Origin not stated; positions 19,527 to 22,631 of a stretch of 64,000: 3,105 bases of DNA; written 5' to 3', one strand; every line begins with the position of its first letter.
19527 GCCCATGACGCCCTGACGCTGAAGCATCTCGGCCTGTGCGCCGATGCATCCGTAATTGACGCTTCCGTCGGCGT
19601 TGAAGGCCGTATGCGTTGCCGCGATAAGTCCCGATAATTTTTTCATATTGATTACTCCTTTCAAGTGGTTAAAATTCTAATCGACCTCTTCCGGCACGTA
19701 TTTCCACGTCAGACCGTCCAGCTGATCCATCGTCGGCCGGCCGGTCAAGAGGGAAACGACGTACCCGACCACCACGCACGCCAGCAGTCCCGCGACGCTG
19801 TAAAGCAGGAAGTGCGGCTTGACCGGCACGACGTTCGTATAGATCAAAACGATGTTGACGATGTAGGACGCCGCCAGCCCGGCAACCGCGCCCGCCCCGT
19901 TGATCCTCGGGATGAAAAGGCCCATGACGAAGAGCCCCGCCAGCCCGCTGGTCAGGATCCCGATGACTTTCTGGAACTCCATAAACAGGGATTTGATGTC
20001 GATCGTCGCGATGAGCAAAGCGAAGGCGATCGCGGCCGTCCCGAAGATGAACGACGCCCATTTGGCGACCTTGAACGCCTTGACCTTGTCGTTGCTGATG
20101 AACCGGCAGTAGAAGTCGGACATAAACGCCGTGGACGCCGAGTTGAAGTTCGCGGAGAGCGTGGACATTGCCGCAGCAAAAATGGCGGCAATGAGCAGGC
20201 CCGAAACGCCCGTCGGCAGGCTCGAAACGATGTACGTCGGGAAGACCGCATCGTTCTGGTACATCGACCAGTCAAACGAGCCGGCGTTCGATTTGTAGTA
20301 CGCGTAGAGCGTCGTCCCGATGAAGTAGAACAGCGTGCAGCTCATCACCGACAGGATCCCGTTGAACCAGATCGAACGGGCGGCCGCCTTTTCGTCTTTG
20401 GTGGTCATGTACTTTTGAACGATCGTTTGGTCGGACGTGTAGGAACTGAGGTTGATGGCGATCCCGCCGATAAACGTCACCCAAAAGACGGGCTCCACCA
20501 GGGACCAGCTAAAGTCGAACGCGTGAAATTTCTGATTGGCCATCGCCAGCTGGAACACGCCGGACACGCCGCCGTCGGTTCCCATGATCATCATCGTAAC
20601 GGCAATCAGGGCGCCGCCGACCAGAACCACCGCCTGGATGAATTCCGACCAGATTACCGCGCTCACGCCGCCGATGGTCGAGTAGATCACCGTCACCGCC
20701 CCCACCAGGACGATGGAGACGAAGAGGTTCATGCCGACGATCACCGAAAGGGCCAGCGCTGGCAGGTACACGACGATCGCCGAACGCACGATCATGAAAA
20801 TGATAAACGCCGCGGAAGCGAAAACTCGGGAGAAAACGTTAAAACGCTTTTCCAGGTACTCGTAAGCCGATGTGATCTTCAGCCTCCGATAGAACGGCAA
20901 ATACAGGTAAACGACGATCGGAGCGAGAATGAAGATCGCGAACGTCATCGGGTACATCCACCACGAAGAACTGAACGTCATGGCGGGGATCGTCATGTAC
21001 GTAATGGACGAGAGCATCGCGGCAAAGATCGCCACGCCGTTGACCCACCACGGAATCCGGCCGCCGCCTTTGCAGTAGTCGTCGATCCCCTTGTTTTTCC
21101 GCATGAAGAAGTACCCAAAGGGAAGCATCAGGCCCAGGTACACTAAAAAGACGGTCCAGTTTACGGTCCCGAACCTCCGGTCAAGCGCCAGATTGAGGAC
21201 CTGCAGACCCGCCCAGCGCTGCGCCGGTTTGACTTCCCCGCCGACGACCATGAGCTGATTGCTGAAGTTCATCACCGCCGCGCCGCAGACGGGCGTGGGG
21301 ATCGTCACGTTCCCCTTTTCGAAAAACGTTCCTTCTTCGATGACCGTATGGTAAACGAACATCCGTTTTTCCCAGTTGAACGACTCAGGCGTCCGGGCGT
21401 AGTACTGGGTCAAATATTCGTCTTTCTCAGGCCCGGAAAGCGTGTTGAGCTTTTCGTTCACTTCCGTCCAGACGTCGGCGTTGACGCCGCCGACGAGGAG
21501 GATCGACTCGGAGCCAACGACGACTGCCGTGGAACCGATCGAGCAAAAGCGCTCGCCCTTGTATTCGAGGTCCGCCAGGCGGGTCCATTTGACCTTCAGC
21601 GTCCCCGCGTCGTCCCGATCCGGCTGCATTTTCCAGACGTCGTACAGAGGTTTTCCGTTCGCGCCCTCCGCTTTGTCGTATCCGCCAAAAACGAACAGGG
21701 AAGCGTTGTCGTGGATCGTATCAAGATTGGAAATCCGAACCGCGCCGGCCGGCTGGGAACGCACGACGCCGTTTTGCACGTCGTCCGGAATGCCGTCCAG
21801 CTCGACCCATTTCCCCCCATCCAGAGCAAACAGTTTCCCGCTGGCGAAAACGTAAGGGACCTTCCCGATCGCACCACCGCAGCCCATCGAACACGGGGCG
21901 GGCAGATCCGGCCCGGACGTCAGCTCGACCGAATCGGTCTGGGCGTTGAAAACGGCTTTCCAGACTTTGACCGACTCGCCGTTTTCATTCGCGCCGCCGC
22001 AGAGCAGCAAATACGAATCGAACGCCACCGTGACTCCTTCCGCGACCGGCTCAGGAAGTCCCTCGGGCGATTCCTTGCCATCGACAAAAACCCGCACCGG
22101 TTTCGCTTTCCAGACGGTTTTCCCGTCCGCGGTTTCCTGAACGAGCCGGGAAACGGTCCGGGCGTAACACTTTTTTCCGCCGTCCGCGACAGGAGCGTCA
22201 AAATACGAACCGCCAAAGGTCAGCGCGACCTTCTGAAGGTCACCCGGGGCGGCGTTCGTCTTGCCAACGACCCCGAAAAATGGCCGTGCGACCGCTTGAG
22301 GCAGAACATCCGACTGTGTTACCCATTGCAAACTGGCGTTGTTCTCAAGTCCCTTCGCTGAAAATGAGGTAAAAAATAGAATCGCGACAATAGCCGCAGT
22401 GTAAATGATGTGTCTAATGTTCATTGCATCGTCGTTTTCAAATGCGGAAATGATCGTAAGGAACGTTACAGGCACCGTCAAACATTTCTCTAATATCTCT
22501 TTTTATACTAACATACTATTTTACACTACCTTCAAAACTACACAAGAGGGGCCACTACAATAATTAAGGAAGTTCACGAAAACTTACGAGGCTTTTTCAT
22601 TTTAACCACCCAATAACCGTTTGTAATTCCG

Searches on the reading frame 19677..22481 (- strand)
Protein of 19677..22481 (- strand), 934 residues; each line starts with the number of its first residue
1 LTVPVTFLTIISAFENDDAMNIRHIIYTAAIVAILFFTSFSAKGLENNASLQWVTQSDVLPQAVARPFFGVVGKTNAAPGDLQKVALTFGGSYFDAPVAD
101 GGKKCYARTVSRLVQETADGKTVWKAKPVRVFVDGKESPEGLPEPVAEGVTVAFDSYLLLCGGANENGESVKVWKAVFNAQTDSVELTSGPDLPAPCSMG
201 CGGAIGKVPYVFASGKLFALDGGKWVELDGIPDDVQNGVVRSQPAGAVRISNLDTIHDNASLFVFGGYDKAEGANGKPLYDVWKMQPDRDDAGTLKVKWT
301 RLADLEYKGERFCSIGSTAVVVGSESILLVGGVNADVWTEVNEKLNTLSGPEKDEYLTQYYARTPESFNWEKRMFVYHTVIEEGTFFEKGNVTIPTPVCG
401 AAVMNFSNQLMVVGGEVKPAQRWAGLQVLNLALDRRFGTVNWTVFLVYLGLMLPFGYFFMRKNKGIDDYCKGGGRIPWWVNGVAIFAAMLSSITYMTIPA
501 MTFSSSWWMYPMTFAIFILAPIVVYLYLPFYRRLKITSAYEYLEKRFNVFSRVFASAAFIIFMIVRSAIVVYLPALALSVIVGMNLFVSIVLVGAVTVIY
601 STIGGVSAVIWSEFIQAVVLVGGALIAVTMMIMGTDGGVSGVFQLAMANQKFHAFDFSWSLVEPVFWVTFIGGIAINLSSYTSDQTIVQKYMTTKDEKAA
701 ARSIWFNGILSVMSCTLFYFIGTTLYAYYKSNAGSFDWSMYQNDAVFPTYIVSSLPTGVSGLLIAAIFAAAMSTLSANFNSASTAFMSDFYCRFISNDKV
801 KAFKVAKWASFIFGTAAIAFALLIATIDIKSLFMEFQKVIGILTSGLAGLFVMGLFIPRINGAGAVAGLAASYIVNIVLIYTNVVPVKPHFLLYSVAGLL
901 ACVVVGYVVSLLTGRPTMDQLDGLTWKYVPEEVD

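Call 10: search_protein_families(library=pfam, proteins=[window:19677-22481:-], max_evalue=0.01)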
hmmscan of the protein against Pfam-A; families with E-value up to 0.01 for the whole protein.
window:19677-22481:- (934 aa): 5 families
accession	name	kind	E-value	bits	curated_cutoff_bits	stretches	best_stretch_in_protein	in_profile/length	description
PF00474.23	SSF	-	8.1e-45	153.8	22.8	1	469-869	1-403/406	Sodium:solute symporter family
PF24996.1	NANM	-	1.3e-19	70.8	45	1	191-430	2-221/350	N-acetylneuraminate epimerase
PF24681.1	Kelch_KLHDC2_KLHL20_DRC7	-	4.4e-07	29.8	50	1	257-337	111-176/221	KLHDC2/KLHL20/DRC7 Kelch-repeats domain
PF13964.12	Kelch_6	-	5.8e-06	26.6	25.3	0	151-196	7-49/50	Kelch motif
PF01344.31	Kelch_1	-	0.0023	17.9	20.1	0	262-288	14-35/46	Kelch motif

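Call 31: find_related_loci(query=window:19677-22481:-, collection=genome_contigs, flank=1000)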
Query window:19677-22481:- (934 aa) in genome_contigs; peptide patterns used: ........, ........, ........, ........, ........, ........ (x = any residue, [..] = any of these).
42 stretches matched a pattern; 13 encode a relative of the query (tblastn E <= 1e-3); 11 distinct loci.
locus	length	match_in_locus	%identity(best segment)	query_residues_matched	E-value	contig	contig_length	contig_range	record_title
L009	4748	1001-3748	87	15-934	0e+0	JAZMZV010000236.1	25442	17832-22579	MAG: Thermoguttaceae bacterium isolate T1900044749_TS20190415.MAGScoT_cleanbin_000030 SGB_2165_k141_2520628, whole genom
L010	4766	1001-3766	86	15-934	0e+0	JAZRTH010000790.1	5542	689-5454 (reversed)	MAG: Thermoguttaceae bacterium isolate T1900045343_YK20190033.MAGScoT_cleanbin_000051 SGB_6678_k141_308031, whole genome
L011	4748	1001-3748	87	15-934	0e+0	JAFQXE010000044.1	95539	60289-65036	MAG: Thermoguttaceae bacterium isolate RGIG2232 Goat_Duodenum-1__c898, whole genome shotgun sequence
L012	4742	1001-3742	86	18-934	0e+0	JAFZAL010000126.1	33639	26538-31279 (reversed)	MAG: Thermoguttaceae bacterium isolate RGIG7588 Water_buffalos_Omasum-3__c475402, whole genome shotgun sequence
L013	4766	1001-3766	87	15-934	0e+0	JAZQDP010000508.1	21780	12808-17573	MAG: Thermoguttaceae bacterium isolate T1900044636_TS20190102.MAGScoT_cleanbin_000039 SGB_1152_k141_1155880, whole genom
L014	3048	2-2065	89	243-934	0e+0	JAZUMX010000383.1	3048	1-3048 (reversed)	MAG: Thermoguttaceae bacterium isolate T1900044890_TS20190356.MAGScoT_cleanbin_000042 SGB_3255_k141_1997536, whole genom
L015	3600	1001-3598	69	51-925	0e+0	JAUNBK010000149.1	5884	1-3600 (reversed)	MAG: Planctomycetia bacterium isolate S1R_St_39 NODE_5098_length_5884_cov_12.215989, whole genome shotgun sequence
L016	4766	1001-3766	93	9-934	0e+0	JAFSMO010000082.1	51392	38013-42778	MAG: Thermoguttaceae bacterium isolate RGIG3279 Goat_Reticulum-4__c459892, whole genome shotgun sequence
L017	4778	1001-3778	88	15-934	0e+0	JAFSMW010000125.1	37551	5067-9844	MAG: Thermoguttaceae bacterium isolate RGIG3287 Goat_Reticulum-4__c290692, whole genome shotgun sequence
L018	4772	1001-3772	62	18-931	0e+0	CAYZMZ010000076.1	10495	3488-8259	MAG TPA_asm: uncultured Planctomycetaceae bacterium isolate SRP192927_co4_339 genome assembly, contig: NODE_15469_length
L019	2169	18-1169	90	551-934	0e+0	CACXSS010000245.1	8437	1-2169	MAG: uncultured planctomycete isolate RUG11551 genome assembly, contig: RUG11551_asm_245, whole genome shotgun sequence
